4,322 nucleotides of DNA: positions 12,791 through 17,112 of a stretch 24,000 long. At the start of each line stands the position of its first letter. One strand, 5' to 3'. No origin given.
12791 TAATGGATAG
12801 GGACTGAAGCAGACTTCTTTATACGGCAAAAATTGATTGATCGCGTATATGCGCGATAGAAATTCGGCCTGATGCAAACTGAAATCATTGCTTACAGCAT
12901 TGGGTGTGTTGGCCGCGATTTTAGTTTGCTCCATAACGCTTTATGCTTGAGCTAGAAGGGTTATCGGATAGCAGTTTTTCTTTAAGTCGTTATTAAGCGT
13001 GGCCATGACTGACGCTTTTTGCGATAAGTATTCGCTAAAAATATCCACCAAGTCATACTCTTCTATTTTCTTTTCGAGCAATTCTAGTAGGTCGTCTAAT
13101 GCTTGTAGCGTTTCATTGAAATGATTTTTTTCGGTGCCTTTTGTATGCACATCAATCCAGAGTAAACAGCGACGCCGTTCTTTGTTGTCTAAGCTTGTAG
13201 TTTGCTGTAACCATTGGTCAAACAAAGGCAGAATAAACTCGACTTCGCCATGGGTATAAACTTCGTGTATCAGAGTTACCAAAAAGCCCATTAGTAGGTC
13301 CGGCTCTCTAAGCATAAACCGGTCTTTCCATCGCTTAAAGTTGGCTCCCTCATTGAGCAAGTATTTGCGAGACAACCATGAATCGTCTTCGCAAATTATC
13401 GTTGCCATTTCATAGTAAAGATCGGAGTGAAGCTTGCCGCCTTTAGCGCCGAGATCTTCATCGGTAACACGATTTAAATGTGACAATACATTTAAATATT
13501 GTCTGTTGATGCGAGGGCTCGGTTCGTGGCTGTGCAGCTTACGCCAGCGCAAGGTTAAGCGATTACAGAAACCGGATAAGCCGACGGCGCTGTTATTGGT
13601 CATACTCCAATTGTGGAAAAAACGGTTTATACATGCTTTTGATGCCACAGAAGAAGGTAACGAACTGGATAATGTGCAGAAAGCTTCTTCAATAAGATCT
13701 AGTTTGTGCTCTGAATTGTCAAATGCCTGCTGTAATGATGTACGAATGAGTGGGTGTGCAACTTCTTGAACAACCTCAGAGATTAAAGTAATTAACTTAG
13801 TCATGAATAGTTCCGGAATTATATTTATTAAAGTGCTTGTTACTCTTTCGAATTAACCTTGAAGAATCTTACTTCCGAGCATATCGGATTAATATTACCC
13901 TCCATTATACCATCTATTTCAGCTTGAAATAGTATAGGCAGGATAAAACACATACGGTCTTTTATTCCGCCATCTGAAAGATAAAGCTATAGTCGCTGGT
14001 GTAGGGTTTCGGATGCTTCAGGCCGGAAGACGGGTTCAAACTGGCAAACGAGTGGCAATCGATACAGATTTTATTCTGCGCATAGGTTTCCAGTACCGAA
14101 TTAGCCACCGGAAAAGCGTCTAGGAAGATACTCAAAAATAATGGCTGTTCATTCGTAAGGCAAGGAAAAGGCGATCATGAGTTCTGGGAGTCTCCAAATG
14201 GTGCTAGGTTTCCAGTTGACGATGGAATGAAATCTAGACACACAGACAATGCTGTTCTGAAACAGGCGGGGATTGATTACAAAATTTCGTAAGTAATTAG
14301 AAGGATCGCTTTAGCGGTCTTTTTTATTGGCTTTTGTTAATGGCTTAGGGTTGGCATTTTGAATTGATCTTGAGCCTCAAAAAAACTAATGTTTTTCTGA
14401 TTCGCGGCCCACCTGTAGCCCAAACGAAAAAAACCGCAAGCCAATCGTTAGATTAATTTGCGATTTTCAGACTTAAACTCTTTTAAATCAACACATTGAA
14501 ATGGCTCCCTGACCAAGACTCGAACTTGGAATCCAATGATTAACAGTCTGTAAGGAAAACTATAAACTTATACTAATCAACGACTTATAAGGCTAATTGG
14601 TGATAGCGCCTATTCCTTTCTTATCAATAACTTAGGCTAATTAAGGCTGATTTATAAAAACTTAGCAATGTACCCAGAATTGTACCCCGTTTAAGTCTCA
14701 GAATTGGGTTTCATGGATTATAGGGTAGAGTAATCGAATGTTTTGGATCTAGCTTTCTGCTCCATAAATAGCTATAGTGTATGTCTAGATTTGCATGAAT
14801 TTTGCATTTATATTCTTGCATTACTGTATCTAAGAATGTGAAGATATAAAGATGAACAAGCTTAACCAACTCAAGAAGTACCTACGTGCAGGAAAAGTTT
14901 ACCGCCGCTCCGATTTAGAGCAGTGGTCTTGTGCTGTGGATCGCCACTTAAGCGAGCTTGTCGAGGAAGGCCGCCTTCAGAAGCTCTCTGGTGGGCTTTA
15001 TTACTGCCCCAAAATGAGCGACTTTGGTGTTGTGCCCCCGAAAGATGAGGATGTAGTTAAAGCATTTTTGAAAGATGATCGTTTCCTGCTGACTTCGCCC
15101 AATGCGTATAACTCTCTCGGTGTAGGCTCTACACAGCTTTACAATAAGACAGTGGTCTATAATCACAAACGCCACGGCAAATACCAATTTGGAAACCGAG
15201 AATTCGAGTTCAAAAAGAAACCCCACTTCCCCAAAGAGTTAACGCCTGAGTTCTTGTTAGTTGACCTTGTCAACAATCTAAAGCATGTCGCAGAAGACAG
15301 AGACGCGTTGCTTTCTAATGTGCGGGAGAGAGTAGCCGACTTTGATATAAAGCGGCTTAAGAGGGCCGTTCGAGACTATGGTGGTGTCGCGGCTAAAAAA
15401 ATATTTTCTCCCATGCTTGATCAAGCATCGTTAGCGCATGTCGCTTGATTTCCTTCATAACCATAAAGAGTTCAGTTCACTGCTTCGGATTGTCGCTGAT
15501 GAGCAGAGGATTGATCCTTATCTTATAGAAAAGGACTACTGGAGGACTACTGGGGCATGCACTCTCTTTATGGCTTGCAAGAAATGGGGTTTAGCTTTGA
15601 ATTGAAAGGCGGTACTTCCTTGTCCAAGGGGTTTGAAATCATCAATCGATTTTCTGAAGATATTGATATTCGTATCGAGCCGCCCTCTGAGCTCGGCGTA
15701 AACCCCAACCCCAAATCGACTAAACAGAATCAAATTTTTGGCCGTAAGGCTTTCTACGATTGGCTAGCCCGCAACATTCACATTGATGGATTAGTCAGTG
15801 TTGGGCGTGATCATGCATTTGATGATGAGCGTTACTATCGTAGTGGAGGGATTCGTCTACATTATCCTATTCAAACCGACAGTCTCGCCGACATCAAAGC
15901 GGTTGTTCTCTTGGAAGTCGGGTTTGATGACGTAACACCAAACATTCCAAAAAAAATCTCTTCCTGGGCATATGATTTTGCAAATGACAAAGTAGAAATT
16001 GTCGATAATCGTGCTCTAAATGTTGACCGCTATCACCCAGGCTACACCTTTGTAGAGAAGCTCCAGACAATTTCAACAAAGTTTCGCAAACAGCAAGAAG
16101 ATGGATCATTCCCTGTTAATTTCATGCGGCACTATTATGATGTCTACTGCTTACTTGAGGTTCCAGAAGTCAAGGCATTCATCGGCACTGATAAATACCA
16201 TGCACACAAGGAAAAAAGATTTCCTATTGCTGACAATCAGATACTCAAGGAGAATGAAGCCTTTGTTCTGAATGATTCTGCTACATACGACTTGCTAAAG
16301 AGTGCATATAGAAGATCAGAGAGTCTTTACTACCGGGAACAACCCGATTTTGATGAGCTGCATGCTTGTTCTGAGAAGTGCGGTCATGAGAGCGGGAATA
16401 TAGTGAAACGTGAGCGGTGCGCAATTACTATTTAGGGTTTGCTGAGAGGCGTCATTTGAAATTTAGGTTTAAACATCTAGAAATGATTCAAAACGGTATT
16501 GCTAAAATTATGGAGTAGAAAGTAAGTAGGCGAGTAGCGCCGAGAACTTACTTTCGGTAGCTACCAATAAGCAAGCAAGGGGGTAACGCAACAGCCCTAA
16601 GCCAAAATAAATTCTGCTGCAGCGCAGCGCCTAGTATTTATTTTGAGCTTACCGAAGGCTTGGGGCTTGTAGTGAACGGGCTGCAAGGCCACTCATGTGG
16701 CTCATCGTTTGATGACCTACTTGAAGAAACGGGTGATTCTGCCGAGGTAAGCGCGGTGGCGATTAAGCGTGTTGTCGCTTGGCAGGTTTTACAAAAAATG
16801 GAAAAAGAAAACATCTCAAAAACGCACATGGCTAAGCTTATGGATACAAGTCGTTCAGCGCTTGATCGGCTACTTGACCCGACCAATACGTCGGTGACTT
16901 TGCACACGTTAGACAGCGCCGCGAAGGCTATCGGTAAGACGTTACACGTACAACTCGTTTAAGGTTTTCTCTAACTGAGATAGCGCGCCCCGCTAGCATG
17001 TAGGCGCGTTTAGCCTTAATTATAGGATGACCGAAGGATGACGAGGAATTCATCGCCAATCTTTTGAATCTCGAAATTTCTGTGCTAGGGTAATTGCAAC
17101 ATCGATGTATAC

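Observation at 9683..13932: Orphan four-gene operon: HO-like protein, two different glutathione-synthetase-type ATP-grasp ligases, and a GT2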

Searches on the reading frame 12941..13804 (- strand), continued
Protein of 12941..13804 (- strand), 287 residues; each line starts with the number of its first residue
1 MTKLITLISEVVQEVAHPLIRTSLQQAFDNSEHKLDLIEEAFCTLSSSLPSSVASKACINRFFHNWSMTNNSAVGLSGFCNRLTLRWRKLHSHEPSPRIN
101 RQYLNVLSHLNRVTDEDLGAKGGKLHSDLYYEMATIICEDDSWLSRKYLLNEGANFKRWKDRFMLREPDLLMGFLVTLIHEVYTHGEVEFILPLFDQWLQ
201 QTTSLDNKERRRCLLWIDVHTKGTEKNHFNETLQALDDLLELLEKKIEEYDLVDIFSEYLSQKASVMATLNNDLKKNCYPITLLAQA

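Call 86: find_encoding_contigs(protein=P0107, flank=7000, max_places=1)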
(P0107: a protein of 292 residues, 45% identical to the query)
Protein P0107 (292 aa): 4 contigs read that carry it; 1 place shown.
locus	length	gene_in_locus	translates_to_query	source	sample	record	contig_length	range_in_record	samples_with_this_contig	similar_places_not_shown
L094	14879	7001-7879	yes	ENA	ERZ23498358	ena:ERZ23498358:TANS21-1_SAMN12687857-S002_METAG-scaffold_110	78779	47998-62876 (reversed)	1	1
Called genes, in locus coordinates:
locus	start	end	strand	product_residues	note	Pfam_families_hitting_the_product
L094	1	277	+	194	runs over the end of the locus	-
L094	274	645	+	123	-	-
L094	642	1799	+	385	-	-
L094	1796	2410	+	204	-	PF07963:N_methyl (weak)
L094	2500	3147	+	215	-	PF07963:N_methyl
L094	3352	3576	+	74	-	PF09720:Unstab_antitox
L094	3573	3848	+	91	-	PF05016:ParE_toxin (weak)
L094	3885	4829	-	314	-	-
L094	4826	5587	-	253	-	PF02585:PIG-L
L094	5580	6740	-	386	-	PF20706:GT4-conflict (weak), PF00534:Glycos_transf_1, PF13692:Glyco_trans_1_4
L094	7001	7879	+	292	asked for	-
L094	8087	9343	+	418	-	PF28486:AnkG_N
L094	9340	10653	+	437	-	PF00501:AMP-binding, PF14535:AMP-binding_C_2 (weak)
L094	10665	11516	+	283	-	PF00535:Glycos_transf_2, PF13641:Glyco_tranf_2_3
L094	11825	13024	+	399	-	PF01814:Hemerythrin, PF08448:PAS_4 (weak), PF13596:PAS_10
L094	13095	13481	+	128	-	PF12098:DUF3574, PF23780:S-AdoMet_lyase (weak)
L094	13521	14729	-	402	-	PF13657:Couple_hipA (faint), PF07804:HipA_C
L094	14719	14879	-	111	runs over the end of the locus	PF13560:HTH_31, PF01381:HTH_3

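Call 90: search_protein_families(library=pfam, proteins=[L093:3622-4578:-, L094:3885-4829:-, L093:4595-5365:-, L093:9009-10331:+], max_evalue=1)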
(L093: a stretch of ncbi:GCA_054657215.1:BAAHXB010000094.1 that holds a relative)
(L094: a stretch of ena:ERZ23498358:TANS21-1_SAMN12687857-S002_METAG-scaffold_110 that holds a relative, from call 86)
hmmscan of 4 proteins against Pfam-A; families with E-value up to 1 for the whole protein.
L093:3622-4578:- (318 aa): 2 families
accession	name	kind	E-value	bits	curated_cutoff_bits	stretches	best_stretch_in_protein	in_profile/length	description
PF14243.11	R2K_3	-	0.0031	18.1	26.3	1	187-270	71-135/169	ATP-grasp domain, R2K clade family 3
PF14398.11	ATPgrasp_YheCD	-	0.0049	16.6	26.8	1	139-186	28-77/255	YheC/D like ATP-grasp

L094:3885-4829:- (314 aa): 4 families
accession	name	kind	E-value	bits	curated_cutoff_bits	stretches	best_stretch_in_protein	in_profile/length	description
PF14243.11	R2K_3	-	0.01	16.5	26.3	1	172-270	56-135/169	ATP-grasp domain, R2K clade family 3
PF02955.21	GSH-S_ATP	-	0.023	14.6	23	1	149-279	22-160/175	Prokaryotic glutathione synthetase, ATP-grasp domain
PF14398.11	ATPgrasp_YheCD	-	0.032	13.9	26.8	1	141-186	31-76/255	YheC/D like ATP-grasp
PF13977.11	TetR_C_6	-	0.23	12.1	27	0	70-122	21-74/115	BetI-type transcriptional repressor, C-terminal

L093:4595-5365:- (256 aa): 1 family
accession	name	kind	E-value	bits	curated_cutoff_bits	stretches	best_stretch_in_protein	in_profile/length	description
PF02585.22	PIG-L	-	1.2e-23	84.4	28.2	1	14-133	1-128/129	GlcNAc-PI de-N-acetylase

L093:9009-10331:+ (440 aa): 2 families
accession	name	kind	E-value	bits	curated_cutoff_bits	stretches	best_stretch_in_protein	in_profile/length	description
PF00501.34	AMP-binding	-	2.8e-09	36.7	29.9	1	88-284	165-371/384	AMP-binding enzyme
PF14535.12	AMP-binding_C_2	-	3.6e-06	27.6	25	1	339-436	4-96/96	AMP-binding enzyme C-terminal domain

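Call 93: search_protein_families(library=ncbifam, proteins=[L093:5362-6558:-, L093:4595-5365:-, L093:3622-4578:-, L093:9009-10331:+, L093:10328-11221:+], max_evalue=0.001)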
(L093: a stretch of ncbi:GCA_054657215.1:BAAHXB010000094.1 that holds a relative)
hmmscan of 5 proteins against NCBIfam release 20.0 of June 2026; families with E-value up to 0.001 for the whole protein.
L093:5362-6558:- (398 aa): 11 families
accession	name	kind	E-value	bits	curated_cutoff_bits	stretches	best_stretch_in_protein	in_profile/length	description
NF053787.1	GlcN_PG_synth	equivalog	1.2e-10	40.9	480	1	221-381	195-347/361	N-acetylglucosaminyl phosphatidylglycerol synthase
TIGR03999.1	thiol_BshA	equivalog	3.2e-10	39.5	273.7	1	253-392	232-372/375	N-acetyl-alpha-D-glucosaminyl L-malate synthase BshA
NF007396.0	PRK09922.1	equivalog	3.6e-07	29.4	385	1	223-329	182-295/361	lipopolysaccharide 1,6-galactosyltransferase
TIGR03088.1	stp2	hypoth_equivalog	8.2e-07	28.4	409.05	1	249-392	228-372/374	TIGR03088 family PEP-CTERM/XrtA system glycosyltransferase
NF047684.1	TeichurnBiosyTuaC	equivalog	1.5e-06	27.4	550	1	226-365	222-360/391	teichuronic acid biosynthesis protein TuaC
TIGR04063.1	stp3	hypoth_equivalog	3.7e-06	26.1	442.05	1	227-367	217-368/397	TIGR04063 family PEP-CTERM/XrtA system glycosyltransferase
TIGR02149.1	glgA_Coryne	subfamily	1.4e-05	24.5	302.4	1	214-334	195-323/391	glycogen synthase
NF047880.1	glyco_SdgA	exception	3.9e-05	22.4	800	1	225-359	317-456/488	serine-aspartate repeat adhesin O-glycosyltransferase SdgA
TIGR02095.1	glgA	subfamily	4.4e-05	22.3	328.45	1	221-332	292-406/477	glycogen/starch synthase, ADP-glucose type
NF041876.1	EPS_EpsE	equivalog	5.2e-05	22.7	400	1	220-365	211-367/389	exopolysaccharide biosynthesis GT4 family glycosyltransferase EpsE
NF041010.1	glycosy_Agl16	equivalog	0.00023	20.1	575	0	224-387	180-345/352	glycosylation protein Agl16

L093:4595-5365:- (256 aa): 3 families
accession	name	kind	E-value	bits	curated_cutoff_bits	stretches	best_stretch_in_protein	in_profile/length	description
TIGR04001.1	thiol_BshB1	equivalog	1.5e-15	57.5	182.5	1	13-224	4-207/226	bacillithiol biosynthesis deacetylase BshB1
TIGR04000.1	thiol_BshB2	equivalog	2.5e-06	27.3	195.25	1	14-134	4-134/217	bacillithiol biosynthesis deacetylase BshB2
TIGR03446.1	mycothiol_Mca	equivalog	0.0002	21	277.15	0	12-124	2-138/283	mycothiol conjugate amidase Mca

L093:3622-4578:- (318 aa): 0 families

L093:9009-10331:+ (440 aa): 8 families
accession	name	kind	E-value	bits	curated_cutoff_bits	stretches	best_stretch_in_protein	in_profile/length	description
NF041878.1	paak_haloarch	equivalog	5.7e-33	114.1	700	1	30-436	21-427/427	phenylacetate--CoA ligase PaaK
NF045666.1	DVU1553_fam_AMP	equivalog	3.6e-28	98.6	300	1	21-323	22-325/331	DVU_1553 family AMP-dependent CoA ligase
TIGR02155.1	PA_CoA_ligase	equivalog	7.4e-26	90.6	646.3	1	40-436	27-422/422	phenylacetate--CoA ligase PaaK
NF041217.1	BagE_FevW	exception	2e-21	76.5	800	1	25-392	16-373/424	bagremycin/ferroverdin synthetase BagE/FevW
NF053551.1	FlxY_rubin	equivalog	3.1e-19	69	520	1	143-384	134-379/424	flexirubin biosynthesis putative acyl-CoA ligase FlxY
NF004837.0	PRK06187.1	subfamily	6.4e-06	24.7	476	1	89-245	175-325/531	long-chain-fatty-acid--CoA ligase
TIGR03335.1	F390_ftsA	equivalog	1.3e-05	24.1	458.7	1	47-271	45-266/445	coenzyme F390 synthetase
NF004674.0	PRK06018.1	subfamily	7.5e-05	21.6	766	1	88-239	181-329/544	long-chain-fatty-acid--CoA ligase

L093:10328-11221:+ (297 aa): 22 families
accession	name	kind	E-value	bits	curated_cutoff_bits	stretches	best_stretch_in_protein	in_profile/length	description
NF007482.0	PRK10073.1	equivalog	9.2e-16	57.7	423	1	2-109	7-111/334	glycosyltransferase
TIGR03965.1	mycofact_glyco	equivalog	1e-14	54.3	280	1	3-93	76-164/467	mycofactocin biosynthesis glycosyltransferase MftF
NF047683.1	TeichurnBiosyTuaG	equivalog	1.1e-14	54.7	400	1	3-115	8-118/252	teichuronic acid biosynthesis protein TuaG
TIGR03937.1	PgaC_IcaA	equivalog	1.8e-14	53.5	422.3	1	2-111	46-153/407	poly-beta-1,6-N-acetyl-D-glucosamine synthase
NF041875.1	EPS_EpsD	equivalog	5.5e-12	45.7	370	1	3-109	1-105/325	exopolysaccharide biosynthesis glycosyltransferase EpsD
NF050050.1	ProtGlycPglI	equivalog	7.9e-11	41.9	500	1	2-107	3-107/306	GalNAc(5)-diNAcBac-PP-undecaprenol beta-1,3-glucosyltransferase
NF053739.1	GlytfEpsEBac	equivalog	7.7e-09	34.9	450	1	2-203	2-192/265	glycosyltransferase EpsE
NF050819.1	PolSacchBiosHfsG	equivalog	1.2e-08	34.6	500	1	2-201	13-203/302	polysaccharide biosynthesis protein HfsG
NF038302.1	EPS_HpsE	equivalog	1.2e-08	34.3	300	1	1-111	1-114/307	hormogonium polysaccharide biosynthesis glycosyltransferase HpsE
TIGR04283.1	glyco_like_mftF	equivalog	2.1e-08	34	182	1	3-112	1-101/221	TIGR04283 family arsenosugar biosynthesis glycosyltransferase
NF010496.0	PRK13915.1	equivalog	1.7e-06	27.3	262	1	2-93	32-126/307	glucosyl-3-phosphoglycerate synthase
NF007986.1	PRK10714.1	equivalog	2.2e-06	26.9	529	1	2-108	7-115/316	undecaprenyl-phosphate 4-deoxy-4-formamido-L-arabinose transferase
NF047588.1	GlcsyltransPgfSStrep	equivalog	2.3e-06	27.1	500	1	1-126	1-125/308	glycosyltransferase PgfS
TIGR03111.1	glyc2_xrt_Gpos1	hypoth_equivalog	6.8e-06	25.1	363.95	1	3-111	51-159/439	TIGR03111 family XrtG-associated glycosyltransferase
TIGR04017.1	WcaA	equivalog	7.4e-06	25.8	495.75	1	3-96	7-98/279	colanic acid biosynthesis glycosyltransferase WcaA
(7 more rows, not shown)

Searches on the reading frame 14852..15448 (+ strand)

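Call 8: search_protein_families(library=pfam, proteins=[window:14852-15448:+], max_evalue=0.001)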
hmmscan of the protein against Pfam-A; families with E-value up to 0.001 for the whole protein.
window:14852-15448:+ (198 aa): 1 family
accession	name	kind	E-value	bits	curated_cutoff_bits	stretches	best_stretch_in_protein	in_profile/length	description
PF19570.5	DUF6088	-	1.2e-09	38.6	25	1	28-146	28-147/172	Family of unknown function (DUF6088)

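Call 81: search_protein_families(library=padloc, proteins=[window:14852-15448:+], max_evalue=0.001)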
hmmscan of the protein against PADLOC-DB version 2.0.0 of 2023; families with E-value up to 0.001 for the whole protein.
window:14852-15448:+ (198 aa): 11 families
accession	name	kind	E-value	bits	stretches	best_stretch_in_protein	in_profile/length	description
PDLC02234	AbiEi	-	1.8e-90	299.8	1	1-190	1-190/191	AbiEi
PDLC02226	AbiEi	-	9.6e-23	79.1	1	11-189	14-194/202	AbiEi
PDLC02251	AbiEi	-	7.4e-13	46.5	1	8-148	17-156/230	AbiEi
PDLC02264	AbiEi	-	2.1e-11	42.2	1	25-122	32-131/205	AbiEi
PDLC02233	AbiEi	-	8.5e-09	33.3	1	13-123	17-132/214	AbiEi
PDLC02246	AbiEi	-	6.7e-08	30.4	1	14-90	23-99/230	AbiEi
PDLC02236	AbiEi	-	9.3e-07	26.7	1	28-186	30-199/207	AbiEi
PDLC02229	AbiEi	-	0.0001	20.9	1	12-58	14-62/131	AbiEi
PDLC02265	AbiEi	-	0.00051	17.8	1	3-54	3-53/198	AbiEi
PDLC02250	AbiEi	-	0.00057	17.8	0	19-73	21-75/197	AbiEi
PDLC02242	AbiEi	-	0.00089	17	0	15-53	16-54/207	AbiEi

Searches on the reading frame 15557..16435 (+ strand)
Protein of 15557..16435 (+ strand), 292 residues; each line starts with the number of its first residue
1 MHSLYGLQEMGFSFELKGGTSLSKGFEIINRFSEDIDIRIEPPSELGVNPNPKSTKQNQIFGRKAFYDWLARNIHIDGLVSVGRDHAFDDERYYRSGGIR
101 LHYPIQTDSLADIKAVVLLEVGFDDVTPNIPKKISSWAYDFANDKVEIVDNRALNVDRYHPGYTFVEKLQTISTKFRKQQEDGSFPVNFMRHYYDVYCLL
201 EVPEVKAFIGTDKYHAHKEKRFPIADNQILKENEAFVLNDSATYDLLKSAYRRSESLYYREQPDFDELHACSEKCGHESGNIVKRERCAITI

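Call 8: search_protein_families(library=pfam, proteins=[window:15557-16435:+], max_evalue=0.001)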
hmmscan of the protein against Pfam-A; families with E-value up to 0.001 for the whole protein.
window:15557-16435:+ (292 aa): 1 family
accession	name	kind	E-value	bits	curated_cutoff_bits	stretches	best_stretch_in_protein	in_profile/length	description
PF08843.17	AbiEii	-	4.5e-24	86.1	22.5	1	14-268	15-235/238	Nucleotidyl transferase AbiEii toxin, Type IV TA system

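Call 81: search_protein_families(library=padloc, proteins=[window:15557-16435:+], max_evalue=0.001)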
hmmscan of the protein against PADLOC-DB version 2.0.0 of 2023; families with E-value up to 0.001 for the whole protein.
window:15557-16435:+ (292 aa): 11 families
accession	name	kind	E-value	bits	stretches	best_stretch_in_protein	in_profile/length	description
PDLC02289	AbiEii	-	7.9e-56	187.8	1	1-271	39-292/309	AbiEii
PDLC02292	AbiEii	-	2.7e-25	87.7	1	5-274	39-279/283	AbiEii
PDLC02297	AbiEii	-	8e-21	72.7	1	3-201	34-219/307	AbiEii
PDLC02315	AbiEii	-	3.7e-16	57.3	2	97-208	156-265/352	AbiEii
PDLC02302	AbiEii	-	1.5e-14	52.1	1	2-212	37-244/313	AbiEii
PDLC02322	AbiEii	-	1.8e-14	51.9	1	16-210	53-242/324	AbiEii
PDLC02316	AbiEii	-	6.7e-08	30.3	1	16-213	52-235/314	AbiEii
PDLC02304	AbiEii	-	9.7e-07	27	0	11-41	40-70/260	AbiEii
PDLC02299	AbiEii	-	8.4e-06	23.3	1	4-46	36-78/344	AbiEii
PDLC02307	AbiEii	-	2.3e-05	22.3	1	10-38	19-46/219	AbiEii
PDLC02288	AbiEii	-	0.00044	17.2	0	98-203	122-207/294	AbiEii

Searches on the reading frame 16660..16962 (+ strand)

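Call 8: search_protein_families(library=pfam, proteins=[window:16660-16962:+], max_evalue=0.001)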
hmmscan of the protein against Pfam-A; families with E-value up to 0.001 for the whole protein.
window:16660-16962:+ (100 aa): 1 family
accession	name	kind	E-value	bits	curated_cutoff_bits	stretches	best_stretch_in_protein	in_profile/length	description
PF13443.12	HTH_26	-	0.00031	21.4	22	1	46-92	5-51/63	Cro/C1-type HTH DNA-binding domain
